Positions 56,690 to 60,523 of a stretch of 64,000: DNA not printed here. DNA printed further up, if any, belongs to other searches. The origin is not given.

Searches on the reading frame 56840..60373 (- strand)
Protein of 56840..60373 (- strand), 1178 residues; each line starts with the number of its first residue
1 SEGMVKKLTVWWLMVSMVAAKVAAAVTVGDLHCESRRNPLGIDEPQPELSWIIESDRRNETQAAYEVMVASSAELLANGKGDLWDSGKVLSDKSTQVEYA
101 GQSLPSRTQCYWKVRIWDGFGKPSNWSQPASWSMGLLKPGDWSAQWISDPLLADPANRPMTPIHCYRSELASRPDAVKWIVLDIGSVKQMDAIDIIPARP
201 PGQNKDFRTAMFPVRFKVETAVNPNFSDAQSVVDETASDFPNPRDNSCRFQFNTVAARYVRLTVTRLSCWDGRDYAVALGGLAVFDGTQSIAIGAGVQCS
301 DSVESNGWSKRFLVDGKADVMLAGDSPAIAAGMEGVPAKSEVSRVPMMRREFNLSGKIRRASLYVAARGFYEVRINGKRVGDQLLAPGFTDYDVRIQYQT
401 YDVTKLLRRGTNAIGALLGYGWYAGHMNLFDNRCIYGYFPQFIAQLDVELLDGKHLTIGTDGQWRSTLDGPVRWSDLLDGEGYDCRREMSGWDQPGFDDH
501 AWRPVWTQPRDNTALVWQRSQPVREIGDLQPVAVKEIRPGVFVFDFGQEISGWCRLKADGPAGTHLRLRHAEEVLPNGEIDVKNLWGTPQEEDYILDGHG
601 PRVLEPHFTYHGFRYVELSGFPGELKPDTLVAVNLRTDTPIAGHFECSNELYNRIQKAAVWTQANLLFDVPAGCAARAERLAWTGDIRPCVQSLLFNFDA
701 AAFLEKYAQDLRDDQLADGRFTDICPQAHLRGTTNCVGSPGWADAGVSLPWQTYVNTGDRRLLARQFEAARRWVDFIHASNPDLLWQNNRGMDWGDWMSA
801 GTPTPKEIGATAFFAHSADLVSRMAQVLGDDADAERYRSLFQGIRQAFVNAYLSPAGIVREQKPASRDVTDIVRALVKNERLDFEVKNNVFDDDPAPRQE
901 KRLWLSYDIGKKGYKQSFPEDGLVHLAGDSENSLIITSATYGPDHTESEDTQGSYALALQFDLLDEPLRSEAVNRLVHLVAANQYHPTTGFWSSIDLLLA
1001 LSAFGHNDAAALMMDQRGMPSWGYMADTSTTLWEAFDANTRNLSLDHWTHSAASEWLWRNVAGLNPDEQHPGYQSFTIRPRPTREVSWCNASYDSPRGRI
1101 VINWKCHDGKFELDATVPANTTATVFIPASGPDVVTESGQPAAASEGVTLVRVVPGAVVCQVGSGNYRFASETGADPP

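Call 27: search_protein_families(library=pfam, proteins=[window:56840-60373:-], max_evalue=0.001)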
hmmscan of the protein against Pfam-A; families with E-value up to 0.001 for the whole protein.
window:56840-60373:- (1178 aa): 6 families
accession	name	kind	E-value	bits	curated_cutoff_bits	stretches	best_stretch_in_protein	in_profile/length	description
PF17389.8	Bac_rhamnosid6H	-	6.9e-80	269.3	24.5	2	642-877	3-237/339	Bacterial alpha-L-rhamnosidase 6 hairpin glycosidase domain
PF08531.16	Bac_rhamnosid_N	-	6.4e-58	195.8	25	1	357-525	2-170/172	Alpha-L-rhamnosidase N-terminal domain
PF25788.1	Ig_Rha78A_N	-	2.7e-39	134.1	27.4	1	29-138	2-105/105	Rha78A-like, N-terminal immunoglobulin domain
PF05592.18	Bac_rhamnosid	-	4.4e-27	94.4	22.2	1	536-633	2-99/102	Bacterial alpha-L-rhamnosidase concanavalin-like domain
PF17390.7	Bac_rhamnosid_C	-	1.6e-21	76.4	22.1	1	1063-1138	1-74/78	Bacterial alpha-L-rhamnosidase C-terminal domain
PF00754.31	F5_F8_type_C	-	8.9e-05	23.1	28.2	1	172-270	29-115/127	F5/8 type C domain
